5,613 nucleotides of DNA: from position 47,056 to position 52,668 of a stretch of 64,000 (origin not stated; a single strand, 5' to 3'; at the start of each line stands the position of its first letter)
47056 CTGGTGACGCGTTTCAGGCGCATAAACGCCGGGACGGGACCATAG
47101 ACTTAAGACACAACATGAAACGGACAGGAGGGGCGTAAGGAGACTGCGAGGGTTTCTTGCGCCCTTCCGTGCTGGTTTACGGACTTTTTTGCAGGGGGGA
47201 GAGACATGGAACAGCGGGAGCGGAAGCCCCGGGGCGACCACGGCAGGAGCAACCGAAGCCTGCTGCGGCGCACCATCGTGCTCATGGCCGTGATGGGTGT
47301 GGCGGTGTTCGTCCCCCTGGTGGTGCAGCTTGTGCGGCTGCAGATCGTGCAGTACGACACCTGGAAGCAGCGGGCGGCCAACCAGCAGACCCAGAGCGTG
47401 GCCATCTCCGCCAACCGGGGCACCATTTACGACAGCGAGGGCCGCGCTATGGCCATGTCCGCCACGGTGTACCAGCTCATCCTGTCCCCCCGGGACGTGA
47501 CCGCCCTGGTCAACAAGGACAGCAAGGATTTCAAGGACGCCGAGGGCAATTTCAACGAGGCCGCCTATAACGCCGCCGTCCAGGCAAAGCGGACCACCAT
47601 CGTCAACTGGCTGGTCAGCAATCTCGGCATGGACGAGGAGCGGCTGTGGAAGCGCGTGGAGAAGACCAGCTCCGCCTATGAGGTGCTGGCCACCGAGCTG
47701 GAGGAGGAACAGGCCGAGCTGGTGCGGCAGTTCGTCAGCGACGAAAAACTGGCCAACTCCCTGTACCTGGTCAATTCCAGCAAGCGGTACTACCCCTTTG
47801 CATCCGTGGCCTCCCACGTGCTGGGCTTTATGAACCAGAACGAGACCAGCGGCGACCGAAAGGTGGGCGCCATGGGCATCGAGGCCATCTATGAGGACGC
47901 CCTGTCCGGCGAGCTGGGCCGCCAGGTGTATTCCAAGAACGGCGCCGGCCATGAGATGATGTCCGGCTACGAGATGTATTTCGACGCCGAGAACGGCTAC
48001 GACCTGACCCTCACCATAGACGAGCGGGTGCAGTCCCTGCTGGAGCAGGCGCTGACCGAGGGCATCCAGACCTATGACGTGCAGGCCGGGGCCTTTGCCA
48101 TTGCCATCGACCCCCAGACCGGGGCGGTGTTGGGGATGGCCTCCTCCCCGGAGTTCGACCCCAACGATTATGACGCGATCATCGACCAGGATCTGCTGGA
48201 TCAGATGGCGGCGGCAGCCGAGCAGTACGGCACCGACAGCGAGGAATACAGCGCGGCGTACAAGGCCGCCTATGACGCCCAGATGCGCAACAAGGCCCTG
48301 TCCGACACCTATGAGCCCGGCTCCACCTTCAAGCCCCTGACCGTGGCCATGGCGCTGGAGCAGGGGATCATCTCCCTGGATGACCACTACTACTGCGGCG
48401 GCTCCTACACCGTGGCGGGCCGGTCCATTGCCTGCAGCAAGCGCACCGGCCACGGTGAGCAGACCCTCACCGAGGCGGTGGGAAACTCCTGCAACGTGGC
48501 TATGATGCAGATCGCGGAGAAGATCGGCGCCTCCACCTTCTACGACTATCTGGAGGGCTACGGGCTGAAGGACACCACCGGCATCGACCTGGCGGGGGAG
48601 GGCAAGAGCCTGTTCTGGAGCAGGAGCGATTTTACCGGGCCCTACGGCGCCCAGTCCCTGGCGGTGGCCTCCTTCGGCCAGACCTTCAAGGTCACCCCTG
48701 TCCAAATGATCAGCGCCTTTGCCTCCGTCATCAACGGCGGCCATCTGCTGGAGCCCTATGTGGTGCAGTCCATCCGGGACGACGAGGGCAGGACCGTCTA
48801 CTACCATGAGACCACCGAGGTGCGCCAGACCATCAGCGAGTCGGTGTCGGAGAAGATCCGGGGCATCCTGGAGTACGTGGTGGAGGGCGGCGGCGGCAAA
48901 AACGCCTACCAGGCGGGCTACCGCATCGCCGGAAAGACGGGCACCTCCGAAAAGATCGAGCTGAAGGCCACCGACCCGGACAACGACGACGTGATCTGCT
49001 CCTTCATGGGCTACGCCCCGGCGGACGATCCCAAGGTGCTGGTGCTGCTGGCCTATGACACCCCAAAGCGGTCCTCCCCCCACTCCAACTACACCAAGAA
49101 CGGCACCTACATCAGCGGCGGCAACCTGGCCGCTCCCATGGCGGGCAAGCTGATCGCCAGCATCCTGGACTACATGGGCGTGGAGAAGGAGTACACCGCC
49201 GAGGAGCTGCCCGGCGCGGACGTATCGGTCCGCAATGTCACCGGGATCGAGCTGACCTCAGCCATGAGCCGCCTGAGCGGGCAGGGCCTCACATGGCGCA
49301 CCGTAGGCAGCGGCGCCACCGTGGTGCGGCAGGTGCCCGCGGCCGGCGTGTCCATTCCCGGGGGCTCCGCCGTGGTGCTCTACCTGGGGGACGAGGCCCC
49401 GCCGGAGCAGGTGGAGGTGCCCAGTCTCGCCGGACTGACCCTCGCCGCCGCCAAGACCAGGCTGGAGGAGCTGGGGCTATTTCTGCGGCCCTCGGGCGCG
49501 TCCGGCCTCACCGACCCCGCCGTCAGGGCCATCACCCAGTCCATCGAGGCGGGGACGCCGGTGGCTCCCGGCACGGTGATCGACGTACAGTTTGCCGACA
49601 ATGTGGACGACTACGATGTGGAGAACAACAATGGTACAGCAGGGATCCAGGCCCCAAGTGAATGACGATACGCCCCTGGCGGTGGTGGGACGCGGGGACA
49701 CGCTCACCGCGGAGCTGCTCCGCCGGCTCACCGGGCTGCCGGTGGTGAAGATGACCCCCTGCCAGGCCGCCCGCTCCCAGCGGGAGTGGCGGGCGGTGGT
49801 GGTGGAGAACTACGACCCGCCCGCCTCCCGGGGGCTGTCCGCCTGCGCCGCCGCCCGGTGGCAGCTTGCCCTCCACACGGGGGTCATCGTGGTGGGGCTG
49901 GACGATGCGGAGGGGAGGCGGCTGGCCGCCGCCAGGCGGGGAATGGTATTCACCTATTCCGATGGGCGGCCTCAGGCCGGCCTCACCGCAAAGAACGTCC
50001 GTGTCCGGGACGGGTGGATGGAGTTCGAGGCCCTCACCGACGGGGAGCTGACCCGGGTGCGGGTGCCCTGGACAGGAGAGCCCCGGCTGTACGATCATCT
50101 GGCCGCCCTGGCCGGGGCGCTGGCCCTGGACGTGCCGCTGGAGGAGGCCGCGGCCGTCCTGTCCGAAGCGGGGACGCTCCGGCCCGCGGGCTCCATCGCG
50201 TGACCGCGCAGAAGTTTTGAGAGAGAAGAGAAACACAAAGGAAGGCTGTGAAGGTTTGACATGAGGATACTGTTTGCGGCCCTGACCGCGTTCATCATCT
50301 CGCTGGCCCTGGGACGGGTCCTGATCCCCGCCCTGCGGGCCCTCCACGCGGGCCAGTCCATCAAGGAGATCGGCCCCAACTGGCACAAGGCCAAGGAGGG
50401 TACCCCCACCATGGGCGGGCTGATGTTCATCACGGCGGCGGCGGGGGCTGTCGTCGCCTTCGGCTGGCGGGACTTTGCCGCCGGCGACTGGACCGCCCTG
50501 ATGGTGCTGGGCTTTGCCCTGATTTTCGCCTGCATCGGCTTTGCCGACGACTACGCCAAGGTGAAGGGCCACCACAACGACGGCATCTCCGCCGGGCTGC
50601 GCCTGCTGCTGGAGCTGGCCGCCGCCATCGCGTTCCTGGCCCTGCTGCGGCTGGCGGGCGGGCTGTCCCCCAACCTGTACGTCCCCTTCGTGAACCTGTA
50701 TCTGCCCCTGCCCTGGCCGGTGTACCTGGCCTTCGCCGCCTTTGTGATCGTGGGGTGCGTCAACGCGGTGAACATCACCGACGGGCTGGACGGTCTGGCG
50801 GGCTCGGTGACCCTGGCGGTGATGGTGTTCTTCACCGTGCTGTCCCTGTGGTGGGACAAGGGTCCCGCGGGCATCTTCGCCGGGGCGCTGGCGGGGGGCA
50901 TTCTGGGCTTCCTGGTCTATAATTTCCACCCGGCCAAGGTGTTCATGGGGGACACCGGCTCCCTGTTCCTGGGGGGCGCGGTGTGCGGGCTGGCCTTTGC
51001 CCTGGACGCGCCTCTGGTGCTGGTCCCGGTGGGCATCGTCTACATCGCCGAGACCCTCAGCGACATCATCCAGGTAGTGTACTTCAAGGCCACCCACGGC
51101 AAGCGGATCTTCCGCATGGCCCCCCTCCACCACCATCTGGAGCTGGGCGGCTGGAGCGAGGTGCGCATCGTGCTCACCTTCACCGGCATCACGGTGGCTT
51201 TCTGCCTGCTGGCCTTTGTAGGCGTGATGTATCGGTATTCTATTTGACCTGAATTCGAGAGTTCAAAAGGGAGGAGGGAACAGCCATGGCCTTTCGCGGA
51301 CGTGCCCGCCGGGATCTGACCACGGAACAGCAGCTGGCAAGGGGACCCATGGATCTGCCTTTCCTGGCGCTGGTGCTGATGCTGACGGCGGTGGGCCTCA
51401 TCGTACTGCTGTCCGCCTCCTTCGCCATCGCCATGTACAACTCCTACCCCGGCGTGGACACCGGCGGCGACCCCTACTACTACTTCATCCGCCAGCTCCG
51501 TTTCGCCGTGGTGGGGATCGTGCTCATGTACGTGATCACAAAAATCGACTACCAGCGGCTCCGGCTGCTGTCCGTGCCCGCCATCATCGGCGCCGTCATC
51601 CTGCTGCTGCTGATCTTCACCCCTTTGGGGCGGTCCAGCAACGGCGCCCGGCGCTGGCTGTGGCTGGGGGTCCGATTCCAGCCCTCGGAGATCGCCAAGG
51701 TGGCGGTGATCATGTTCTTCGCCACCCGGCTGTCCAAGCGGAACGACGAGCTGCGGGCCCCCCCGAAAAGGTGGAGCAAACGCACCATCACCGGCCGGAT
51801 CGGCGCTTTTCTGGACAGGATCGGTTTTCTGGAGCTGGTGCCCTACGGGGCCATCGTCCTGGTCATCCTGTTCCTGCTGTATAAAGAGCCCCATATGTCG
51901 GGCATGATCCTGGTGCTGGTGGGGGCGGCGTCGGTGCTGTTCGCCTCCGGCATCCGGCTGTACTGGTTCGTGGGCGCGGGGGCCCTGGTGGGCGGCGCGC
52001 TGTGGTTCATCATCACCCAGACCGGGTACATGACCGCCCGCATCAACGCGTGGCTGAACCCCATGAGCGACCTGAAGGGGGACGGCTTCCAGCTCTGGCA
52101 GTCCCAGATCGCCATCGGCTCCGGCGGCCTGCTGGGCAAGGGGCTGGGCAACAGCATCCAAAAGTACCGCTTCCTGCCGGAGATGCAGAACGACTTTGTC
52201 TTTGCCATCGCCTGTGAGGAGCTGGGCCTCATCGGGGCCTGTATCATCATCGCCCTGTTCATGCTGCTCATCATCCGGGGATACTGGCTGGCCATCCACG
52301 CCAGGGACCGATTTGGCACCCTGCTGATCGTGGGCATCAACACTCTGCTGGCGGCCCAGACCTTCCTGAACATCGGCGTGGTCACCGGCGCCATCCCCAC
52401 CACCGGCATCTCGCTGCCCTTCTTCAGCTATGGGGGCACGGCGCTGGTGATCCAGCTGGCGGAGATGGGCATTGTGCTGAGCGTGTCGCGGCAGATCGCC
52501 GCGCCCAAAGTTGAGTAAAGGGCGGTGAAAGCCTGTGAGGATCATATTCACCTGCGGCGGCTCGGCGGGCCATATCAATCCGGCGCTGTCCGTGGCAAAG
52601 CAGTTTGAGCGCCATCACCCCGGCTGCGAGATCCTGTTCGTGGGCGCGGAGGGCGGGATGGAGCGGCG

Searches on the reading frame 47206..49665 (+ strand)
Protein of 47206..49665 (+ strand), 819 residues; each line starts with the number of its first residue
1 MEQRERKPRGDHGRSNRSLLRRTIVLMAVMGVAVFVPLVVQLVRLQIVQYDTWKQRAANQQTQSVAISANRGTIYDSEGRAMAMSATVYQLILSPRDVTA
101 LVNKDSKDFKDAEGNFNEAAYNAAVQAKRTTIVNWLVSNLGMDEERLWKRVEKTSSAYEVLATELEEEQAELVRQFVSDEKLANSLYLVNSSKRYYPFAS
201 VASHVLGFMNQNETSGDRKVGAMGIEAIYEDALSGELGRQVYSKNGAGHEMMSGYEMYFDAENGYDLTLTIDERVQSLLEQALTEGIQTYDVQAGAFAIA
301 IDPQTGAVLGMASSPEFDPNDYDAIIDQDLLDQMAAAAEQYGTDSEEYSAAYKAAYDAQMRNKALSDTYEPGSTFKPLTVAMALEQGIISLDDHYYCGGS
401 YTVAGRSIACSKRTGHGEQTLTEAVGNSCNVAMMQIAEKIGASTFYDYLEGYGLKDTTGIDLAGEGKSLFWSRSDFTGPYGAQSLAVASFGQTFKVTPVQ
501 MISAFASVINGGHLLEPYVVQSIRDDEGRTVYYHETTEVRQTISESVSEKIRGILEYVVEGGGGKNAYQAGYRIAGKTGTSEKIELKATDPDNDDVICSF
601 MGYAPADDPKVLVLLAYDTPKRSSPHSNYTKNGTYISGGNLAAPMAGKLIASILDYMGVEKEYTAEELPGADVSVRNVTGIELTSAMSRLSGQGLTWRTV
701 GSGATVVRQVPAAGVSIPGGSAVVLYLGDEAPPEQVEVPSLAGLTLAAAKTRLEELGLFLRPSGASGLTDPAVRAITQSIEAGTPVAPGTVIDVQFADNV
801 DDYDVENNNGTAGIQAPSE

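Call 62: search_protein_families(library=pfam, proteins=[window:47206-49665:+], max_evalue=0.00001)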
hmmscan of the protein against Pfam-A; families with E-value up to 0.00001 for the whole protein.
window:47206-49665:+ (819 aa): 3 families
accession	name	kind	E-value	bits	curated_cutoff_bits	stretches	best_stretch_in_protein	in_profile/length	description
PF00905.27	Transpeptidase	-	1.2e-72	245.1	22.1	1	297-623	2-283/299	Penicillin binding protein transpeptidase domain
PF03717.20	PBP_dimer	-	1e-19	72.1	24.4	1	67-249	2-174/180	Penicillin-binding Protein dimerisation domain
PF03793.24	PASTA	-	4.7e-17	62.1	23.2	2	673-728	1-63/64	PASTA domain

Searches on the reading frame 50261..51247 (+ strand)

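Call 63: search_protein_families(library=pfam, proteins=[window:50261-51247:+], max_evalue=0.00001)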
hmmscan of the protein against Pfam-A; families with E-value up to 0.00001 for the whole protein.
window:50261-51247:+ (328 aa): 1 family
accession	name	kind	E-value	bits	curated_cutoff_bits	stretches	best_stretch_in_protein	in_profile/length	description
PF00953.26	Glycos_transf_4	-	9.1e-36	123.7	27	1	80-247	2-158/160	Glycosyl transferase family 4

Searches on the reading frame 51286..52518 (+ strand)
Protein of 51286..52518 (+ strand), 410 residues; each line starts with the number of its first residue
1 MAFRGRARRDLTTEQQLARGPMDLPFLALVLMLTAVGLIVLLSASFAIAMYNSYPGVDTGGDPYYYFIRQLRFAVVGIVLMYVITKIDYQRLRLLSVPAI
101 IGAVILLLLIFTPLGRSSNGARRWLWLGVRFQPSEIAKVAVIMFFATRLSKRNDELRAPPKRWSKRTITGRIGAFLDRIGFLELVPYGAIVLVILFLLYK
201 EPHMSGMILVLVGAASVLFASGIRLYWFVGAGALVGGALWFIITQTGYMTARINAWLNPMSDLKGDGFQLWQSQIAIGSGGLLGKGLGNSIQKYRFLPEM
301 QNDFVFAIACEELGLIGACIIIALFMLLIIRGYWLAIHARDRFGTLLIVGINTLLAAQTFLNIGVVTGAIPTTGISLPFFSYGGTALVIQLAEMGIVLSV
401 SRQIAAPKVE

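Call 63: search_protein_families(library=pfam, proteins=[window:51286-52518:+], max_evalue=0.00001)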
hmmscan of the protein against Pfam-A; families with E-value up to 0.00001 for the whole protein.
window:51286-52518:+ (410 aa): 1 family
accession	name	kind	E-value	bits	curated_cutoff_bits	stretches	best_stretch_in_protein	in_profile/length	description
PF01098.24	FTSW_RODA_SPOVE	-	2.7e-92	309.9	26.4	1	27-403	5-353/356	Cell cycle protein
